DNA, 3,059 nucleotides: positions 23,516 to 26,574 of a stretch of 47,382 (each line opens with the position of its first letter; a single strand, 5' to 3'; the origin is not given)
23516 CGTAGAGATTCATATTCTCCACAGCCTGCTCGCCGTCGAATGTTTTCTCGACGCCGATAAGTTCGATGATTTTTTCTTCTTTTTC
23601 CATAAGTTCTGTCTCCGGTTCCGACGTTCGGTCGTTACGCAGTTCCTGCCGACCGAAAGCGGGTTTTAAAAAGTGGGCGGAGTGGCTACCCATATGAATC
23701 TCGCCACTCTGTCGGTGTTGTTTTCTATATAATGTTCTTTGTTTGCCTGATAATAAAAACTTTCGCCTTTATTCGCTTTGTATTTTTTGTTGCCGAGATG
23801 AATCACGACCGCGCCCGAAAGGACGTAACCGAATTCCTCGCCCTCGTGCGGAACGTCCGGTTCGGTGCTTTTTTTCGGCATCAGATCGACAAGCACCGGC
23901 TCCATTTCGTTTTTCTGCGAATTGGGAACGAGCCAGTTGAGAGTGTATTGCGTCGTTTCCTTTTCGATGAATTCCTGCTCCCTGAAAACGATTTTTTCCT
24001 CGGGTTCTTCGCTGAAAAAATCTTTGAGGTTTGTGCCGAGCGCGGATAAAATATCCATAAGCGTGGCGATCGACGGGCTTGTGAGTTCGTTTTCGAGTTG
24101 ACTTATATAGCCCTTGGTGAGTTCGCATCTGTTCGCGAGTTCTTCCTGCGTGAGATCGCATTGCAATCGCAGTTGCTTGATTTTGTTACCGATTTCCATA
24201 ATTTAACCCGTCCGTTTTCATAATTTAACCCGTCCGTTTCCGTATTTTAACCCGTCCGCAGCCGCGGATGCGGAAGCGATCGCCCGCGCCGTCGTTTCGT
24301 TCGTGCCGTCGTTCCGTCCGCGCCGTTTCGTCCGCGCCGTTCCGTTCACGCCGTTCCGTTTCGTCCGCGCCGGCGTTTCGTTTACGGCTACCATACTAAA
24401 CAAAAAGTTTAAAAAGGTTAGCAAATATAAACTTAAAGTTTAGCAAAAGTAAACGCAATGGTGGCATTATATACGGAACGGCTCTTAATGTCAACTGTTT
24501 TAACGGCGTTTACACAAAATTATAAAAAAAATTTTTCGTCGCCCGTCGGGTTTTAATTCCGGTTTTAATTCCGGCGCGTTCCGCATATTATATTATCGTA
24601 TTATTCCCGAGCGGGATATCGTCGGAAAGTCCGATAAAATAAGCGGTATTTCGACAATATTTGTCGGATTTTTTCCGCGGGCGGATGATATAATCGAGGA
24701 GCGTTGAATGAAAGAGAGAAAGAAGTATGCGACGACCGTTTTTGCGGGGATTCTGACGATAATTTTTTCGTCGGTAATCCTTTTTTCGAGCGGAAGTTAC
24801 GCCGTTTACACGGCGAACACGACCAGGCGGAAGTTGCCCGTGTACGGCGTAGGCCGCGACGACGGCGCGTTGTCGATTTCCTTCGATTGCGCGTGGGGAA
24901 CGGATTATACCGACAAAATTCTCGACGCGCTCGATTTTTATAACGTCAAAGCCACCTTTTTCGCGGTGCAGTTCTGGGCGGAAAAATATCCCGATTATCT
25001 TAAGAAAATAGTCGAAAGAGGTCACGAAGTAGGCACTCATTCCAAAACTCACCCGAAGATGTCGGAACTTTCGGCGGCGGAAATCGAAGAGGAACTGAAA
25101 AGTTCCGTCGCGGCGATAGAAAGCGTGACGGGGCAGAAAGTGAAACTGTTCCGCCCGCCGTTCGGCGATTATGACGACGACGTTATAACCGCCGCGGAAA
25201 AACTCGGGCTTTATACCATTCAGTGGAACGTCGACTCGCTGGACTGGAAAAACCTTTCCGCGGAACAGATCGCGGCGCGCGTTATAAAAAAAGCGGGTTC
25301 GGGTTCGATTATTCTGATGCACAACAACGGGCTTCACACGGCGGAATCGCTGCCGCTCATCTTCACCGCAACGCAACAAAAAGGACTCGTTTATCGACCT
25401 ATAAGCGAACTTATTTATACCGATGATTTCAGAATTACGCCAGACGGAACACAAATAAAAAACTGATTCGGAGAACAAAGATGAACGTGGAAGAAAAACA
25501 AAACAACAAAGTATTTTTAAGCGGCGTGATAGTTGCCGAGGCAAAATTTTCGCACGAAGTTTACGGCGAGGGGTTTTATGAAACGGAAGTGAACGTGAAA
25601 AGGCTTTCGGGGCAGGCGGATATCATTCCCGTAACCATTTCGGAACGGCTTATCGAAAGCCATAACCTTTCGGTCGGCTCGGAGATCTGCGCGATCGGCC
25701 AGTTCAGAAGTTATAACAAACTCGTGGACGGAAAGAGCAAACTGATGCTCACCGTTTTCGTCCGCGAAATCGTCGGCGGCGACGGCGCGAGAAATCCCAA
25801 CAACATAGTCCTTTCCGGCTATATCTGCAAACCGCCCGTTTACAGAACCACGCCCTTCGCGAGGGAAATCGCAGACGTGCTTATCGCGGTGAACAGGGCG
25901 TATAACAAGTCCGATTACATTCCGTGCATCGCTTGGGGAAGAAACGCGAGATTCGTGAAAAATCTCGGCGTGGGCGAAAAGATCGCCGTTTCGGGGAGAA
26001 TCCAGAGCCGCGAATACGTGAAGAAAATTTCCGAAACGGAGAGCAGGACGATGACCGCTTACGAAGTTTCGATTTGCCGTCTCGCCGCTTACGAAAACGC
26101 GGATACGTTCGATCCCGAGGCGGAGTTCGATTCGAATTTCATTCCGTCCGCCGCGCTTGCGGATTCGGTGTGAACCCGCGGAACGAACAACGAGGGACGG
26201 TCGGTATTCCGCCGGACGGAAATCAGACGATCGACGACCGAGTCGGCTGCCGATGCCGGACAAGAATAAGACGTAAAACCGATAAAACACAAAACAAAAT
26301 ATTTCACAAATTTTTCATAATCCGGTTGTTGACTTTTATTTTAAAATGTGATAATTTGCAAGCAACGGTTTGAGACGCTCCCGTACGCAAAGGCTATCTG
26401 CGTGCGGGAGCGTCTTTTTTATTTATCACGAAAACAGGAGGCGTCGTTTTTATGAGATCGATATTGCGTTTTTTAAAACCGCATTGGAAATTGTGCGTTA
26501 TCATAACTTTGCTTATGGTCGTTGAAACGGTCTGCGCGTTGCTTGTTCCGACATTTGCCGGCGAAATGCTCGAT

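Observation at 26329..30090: Two paralogous ~90-nt promoter-plus-hairpin modules with compensatory stem changes, upstream of an ABC exporter and a MATE pump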

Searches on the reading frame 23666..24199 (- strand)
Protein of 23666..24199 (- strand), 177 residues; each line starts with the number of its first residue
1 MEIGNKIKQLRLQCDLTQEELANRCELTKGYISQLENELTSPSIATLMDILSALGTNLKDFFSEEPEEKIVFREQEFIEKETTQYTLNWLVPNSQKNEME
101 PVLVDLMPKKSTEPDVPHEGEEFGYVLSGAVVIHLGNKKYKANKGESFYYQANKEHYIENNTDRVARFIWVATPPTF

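Call 10: search_protein_families(library=pfam, proteins=[window:23666-24199:-])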
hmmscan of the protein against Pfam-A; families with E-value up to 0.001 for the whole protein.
window:23666-24199:- (177 aa): 8 families
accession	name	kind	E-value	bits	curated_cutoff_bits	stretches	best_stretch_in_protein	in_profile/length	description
PF07883.17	Cupin_2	-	4.4e-18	65.2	27.2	1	103-171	2-69/70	Cupin domain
PF01381.28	HTH_3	-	5.1e-14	52.5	23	1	7-60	1-54/55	Helix-turn-helix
PF13560.12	HTH_31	-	1e-08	35.8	27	1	2-56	1-56/64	Helix-turn-helix domain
PF12844.13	HTH_19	-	1.1e-07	32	30.2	1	4-63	1-60/64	Helix-turn-helix domain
PF13744.12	HTH_37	-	6.8e-06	26.2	27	1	4-58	20-75/80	Helix-turn-helix domain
PF13443.12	HTH_26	-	8.5e-06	26.4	22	1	6-66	1-62/63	Cro/C1-type HTH DNA-binding domain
PF02311.25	AraC_binding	-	2.3e-05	24.6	21.1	1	117-175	20-78/135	AraC-like ligand binding domain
PF11699.14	CENP-C_C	-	0.0007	20.3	29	1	106-169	19-82/85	Mif2/CENP-C like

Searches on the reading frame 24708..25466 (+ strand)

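Call 10: search_protein_families(library=pfam, proteins=[window:24708-25466:+])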
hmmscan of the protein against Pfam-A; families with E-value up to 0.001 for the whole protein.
window:24708-25466:+ (252 aa): 2 families
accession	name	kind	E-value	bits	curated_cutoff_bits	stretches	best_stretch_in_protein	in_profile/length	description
PF01522.26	Polysacc_deac_1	-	5.2e-36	123.8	23.1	1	51-170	5-123/124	Polysaccharide deacetylase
PF03065.20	Glyco_hydro_57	-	0.00033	20.5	21.2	1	86-169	82-167/291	Glycosyl hydrolase family 57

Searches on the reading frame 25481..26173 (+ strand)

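Call 10: search_protein_families(library=pfam, proteins=[window:25481-26173:+])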
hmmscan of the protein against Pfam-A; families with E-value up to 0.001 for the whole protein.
window:25481-26173:+ (230 aa): 1 family
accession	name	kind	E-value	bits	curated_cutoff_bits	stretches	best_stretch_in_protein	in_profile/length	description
PF00436.31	SSB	-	4e-17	62.6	26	1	107-190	2-94/104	Single-strand binding protein family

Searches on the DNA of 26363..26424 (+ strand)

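Call 44: build_rna_model(alignment_id=A2, structure=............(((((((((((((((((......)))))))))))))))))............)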
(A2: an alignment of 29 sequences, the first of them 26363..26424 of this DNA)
Model R1 built from alignment A2 (29 sequences, 64 columns); structure: as given.
model positions 62; base pairs 17; branch points 0; effective number of sequences 3.15; information 0.903 bits per position. Calibrated on 0.2 Mb of random sequence (short: E-values are rough).
structure used (alignment columns):
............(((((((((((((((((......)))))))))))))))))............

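Call 45: search_with_rna_model(model_id=R1, sources=[window, L001, L003, L004, L005, L006, L007, L008, L009, L010, L013, L020, L021, L025, L031, L032, L053, L054, L055, L056, L058, L059, L060, L061, L062, L022, L029, L016, L018, L024, L028], max_evalue=1)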
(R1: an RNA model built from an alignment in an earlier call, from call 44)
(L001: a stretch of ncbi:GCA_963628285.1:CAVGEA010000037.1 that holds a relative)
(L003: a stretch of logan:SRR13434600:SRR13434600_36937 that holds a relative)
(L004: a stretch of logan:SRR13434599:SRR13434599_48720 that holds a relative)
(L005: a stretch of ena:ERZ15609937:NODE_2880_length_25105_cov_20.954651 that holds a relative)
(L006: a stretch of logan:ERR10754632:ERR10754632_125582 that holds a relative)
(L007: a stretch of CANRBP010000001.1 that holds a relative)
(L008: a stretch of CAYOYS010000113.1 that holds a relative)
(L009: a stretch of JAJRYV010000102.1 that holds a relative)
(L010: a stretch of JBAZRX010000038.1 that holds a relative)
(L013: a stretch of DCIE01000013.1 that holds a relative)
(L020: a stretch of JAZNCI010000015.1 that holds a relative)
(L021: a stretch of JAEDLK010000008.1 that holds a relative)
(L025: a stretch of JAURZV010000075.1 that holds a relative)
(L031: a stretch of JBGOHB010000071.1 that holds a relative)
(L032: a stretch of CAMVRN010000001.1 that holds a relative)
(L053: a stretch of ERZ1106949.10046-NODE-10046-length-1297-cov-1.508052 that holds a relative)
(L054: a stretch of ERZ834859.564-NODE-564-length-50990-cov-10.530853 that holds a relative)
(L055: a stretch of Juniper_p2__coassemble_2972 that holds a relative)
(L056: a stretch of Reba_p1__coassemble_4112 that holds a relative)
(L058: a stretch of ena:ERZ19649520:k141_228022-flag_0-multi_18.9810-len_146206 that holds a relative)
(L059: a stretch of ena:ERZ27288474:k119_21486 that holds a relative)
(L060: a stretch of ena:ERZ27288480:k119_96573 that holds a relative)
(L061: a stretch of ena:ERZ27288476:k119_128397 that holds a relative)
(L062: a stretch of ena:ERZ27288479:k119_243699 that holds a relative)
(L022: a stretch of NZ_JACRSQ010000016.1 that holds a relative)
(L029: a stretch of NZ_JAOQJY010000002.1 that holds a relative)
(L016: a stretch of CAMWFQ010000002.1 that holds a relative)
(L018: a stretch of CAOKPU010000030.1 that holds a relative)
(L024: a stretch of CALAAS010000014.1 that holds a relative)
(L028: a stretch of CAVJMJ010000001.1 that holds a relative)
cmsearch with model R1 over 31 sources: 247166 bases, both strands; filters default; matches with E-value up to 1: 31.
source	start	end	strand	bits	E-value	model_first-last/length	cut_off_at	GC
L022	6718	6779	+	88.1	7.6e-16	1-62/62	no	0.42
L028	4069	4130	+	86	2e-15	1-62/62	no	0.5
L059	3926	3987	+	83.1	8.3e-15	1-62/62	no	0.42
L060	3926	3987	+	83.1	8.3e-15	1-62/62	no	0.42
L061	3534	3595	+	83.1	8.3e-15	1-62/62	no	0.42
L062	1896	1957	+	83.1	8.3e-15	1-62/62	no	0.42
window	30035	30096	+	82.9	9.2e-15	1-62/62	no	0.48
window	26363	26424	+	79.9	4e-14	1-62/62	no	0.52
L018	5157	5218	-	79.7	4.3e-14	1-62/62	no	0.42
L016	1532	1593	-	78.9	6.3e-14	1-62/62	no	0.45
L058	3888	3949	+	78.4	7.9e-14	1-62/62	no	0.48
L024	2136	2197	-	78.2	9e-14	1-62/62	no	0.44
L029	4575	4636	+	72.4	1.5e-12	1-62/62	no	0.44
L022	6719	6776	-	41.9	3.4e-06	1-62/62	no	0.45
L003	5176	5207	+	40.4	7e-06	1-32/62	3'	0.5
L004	4358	4387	+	36.7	4e-05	1-30/62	3'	0.47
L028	4070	4128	-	33.3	0.00021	1-62/62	no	0.51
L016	1537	1592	+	26.8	0.0046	1-62/62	no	0.46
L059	3936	3976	-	26.1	0.0067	13-53/62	no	0.46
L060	3936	3976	-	26.1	0.0067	13-53/62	no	0.46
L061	3544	3584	-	26.1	0.0067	13-53/62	no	0.46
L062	1906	1946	-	26.1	0.0067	13-53/62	no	0.46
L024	2140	2196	+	25.7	0.008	1-62/62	no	0.44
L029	4576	4630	-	25.2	0.01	1-62/62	no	0.45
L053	1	33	+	22.9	0.031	31-62/62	5'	0.39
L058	3898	3938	-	22.3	0.042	13-53/62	no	0.49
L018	5163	5217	+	20.8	0.085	1-62/62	no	0.42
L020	4533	4603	+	17.2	0.47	1-62/62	no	0.42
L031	407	459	+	17.1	0.51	1-62/62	no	0.36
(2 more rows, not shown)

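Call 73: search_with_rna_model(model_id=R1, sources=[L063, L064, L065, L067, L068, L069, L070, L071, L072, L073, L074, L075], max_evalue=0.01, show_alignments=0)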
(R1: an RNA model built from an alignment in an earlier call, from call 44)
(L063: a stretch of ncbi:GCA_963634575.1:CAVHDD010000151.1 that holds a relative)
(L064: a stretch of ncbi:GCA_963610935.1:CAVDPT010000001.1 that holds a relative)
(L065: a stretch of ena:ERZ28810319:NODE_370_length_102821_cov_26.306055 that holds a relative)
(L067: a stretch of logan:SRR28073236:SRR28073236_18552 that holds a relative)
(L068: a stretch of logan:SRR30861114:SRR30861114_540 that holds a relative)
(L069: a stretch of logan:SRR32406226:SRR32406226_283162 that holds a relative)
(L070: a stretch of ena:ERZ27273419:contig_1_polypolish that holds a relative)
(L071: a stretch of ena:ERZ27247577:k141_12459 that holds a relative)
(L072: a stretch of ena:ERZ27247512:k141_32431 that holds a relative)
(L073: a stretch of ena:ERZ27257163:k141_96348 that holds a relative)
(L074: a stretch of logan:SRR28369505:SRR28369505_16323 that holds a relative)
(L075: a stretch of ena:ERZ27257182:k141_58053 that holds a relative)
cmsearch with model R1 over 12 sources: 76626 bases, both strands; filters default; matches with E-value up to 0.01: 22.
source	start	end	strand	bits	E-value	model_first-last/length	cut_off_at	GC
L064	5918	5979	+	79.1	1.8e-14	1-62/62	no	0.5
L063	4009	4071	+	78.9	2e-14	1-62/62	no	0.44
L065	727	789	+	74.9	1.3e-13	1-62/62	no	0.51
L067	702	764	+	74.9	1.3e-13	1-62/62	no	0.51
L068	295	357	+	74.9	1.3e-13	1-62/62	no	0.51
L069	119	181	+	74.9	1.3e-13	1-62/62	no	0.51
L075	2878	2938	+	70.2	1.2e-12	1-62/62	no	0.48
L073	553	615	+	68.7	2.6e-12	1-62/62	no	0.43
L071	2912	2974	+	68.4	3e-12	1-62/62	no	0.44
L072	2044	2106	+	68.4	3e-12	1-62/62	no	0.44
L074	335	397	+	68.4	3e-12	1-62/62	no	0.44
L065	728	784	-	36.2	1.6e-05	1-62/62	no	0.51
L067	703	759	-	36.2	1.6e-05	1-62/62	no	0.51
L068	296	352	-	36.2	1.6e-05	1-62/62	no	0.51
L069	120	176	-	36.2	1.6e-05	1-62/62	no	0.51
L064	5919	5973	-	32.3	0.00011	1-62/62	no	0.53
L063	4010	4065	-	32.3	0.00011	1-62/62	no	0.46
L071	2913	2968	-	28.5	0.00064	1-62/62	no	0.46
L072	2045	2100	-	28.5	0.00064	1-62/62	no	0.46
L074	336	391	-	28.5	0.00064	1-62/62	no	0.46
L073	554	609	-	24.6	0.0042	1-62/62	no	0.45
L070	1441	1508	+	23.7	0.0065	1-62/62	no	0.43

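Call 86: search_with_rna_model(model_id=R1, sources=[window, L002, L011, L012, L014, L015, L016, L017, L018, L019, L022, L023, L024, L027, L028, L029, L030, L033, L034, L035, L037, L038, L040, L041, L042, L044, L045, L046, L047, L048, L049, L050, L051, L052, L058, L059, L063, L064, L065, L071, L073, L075], max_evalue=1e-8, make_alignment=true)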
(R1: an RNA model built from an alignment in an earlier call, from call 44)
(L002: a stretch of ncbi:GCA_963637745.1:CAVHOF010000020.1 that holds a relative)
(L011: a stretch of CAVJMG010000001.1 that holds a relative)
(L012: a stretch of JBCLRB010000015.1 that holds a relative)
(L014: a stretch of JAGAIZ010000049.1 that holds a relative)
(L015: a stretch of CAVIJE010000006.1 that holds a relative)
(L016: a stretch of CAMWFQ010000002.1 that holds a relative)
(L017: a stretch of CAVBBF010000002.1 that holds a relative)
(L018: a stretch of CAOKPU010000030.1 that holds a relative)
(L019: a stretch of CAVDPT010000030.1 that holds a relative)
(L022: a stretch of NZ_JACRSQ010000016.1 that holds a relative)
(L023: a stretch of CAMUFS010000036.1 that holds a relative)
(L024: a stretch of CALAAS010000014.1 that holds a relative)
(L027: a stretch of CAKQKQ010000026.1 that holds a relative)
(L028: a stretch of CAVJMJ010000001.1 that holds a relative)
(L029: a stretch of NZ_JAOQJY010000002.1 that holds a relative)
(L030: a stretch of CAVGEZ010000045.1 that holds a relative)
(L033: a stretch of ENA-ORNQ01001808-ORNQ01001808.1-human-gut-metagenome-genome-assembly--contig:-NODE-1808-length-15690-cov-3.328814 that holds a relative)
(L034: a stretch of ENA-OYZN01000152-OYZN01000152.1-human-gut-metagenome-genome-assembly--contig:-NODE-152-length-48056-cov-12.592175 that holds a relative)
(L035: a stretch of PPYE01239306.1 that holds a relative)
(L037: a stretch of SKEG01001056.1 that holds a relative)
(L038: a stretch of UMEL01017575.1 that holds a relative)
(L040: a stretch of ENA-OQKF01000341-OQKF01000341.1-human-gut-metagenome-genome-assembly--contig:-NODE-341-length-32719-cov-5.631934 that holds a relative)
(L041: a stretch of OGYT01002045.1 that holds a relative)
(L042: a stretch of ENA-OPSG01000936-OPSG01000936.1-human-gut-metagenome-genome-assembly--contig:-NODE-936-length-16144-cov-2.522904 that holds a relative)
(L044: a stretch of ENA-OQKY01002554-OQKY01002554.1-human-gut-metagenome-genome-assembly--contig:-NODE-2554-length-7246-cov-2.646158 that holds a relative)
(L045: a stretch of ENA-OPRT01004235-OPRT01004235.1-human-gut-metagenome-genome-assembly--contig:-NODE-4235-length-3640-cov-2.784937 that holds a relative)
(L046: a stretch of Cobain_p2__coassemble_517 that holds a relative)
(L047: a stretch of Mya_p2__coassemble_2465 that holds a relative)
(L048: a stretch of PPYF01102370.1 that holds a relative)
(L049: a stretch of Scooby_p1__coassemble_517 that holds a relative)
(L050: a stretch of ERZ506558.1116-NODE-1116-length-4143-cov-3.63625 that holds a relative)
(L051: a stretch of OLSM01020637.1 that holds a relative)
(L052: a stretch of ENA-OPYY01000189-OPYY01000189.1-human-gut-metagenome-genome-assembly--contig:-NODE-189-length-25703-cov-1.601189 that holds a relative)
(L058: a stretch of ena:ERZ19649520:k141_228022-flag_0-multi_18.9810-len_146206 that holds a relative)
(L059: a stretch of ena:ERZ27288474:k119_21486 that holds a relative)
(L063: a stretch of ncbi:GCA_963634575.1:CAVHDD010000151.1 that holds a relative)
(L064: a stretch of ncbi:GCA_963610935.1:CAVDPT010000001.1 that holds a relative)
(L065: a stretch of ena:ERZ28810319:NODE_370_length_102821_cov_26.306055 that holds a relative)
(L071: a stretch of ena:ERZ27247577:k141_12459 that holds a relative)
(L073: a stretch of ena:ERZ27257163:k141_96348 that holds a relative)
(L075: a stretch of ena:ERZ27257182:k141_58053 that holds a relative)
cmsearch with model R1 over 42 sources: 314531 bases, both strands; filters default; matches with E-value up to 1e-8: 43.
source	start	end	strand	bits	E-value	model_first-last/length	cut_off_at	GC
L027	4549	4610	+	89.3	5.3e-16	1-62/62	no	0.44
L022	6718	6779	+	88.1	9.7e-16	1-62/62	no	0.42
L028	4069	4130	+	86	2.6e-15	1-62/62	no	0.5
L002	6404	6465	+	84.1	6.6e-15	1-62/62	no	0.45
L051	710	771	+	83.5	8.6e-15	1-62/62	no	0.47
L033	2383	2444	+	83.5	8.8e-15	1-62/62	no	0.44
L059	3926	3987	+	83.1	1.1e-14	1-62/62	no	0.42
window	30035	30096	+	82.9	1.2e-14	1-62/62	no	0.48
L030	4778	4839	+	82.5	1.4e-14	1-62/62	no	0.39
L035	339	400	+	82.3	1.6e-14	1-62/62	no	0.48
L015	3942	4003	+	82.1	1.7e-14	1-62/62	no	0.42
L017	6916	6977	+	80.6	3.6e-14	1-62/62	no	0.47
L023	4613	4674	+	80.5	3.8e-14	1-62/62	no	0.39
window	26363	26424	+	79.9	5.1e-14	1-62/62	no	0.52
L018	5157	5218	-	79.7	5.4e-14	1-62/62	no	0.42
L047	2406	2467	+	79.6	5.6e-14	1-62/62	no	0.42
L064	5918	5979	+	79.1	7.2e-14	1-62/62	no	0.5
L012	7879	7940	-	79.1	7.4e-14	1-62/62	no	0.4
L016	1532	1593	-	78.9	8.1e-14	1-62/62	no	0.45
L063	4009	4071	+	78.9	8.2e-14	1-62/62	no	0.44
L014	4558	4619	+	78.6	9.3e-14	1-62/62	no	0.4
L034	2388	2449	+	78.4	1e-13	1-62/62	no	0.48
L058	3888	3949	+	78.4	1e-13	1-62/62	no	0.48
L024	2136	2197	-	78.2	1.1e-13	1-62/62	no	0.44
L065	727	789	+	74.9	5.4e-13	1-62/62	no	0.51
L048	2409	2471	+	74.7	6.1e-13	1-62/62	no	0.44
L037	2408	2470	+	74.2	7.7e-13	1-62/62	no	0.46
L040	2408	2470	+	74.2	7.7e-13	1-62/62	no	0.46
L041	2408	2470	+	74.2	7.7e-13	1-62/62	no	0.46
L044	2408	2470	+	74.2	7.7e-13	1-62/62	no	0.46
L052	2408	2470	+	74.2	7.7e-13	1-62/62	no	0.46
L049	2414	2475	+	73.9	8.9e-13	1-62/62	no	0.44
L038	1276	1338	+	73.4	1.1e-12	1-62/62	no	0.46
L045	77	139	+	73.4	1.1e-12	1-62/62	no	0.46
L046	2413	2473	+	73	1.4e-12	1-62/62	no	0.43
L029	4575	4636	+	72.4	1.8e-12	1-62/62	no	0.44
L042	2408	2470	+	71.2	3.2e-12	1-62/62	no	0.48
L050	2323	2384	+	70.7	4e-12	1-62/62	no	0.45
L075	2878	2938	+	70.2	5.1e-12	1-62/62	no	0.48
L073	553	615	+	68.7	1.1e-11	1-62/62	no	0.43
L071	2912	2974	+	68.4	1.2e-11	1-62/62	no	0.44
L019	2148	2208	-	66.1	3.8e-11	1-62/62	no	0.44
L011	3669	3728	+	63.9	1.1e-10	1-62/62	no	0.55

Alignment A4: 43 matches aligned to the model, 64 columns, each read 5' to 3' on its own strand. Consensus structure (alignment columns), stored with it:
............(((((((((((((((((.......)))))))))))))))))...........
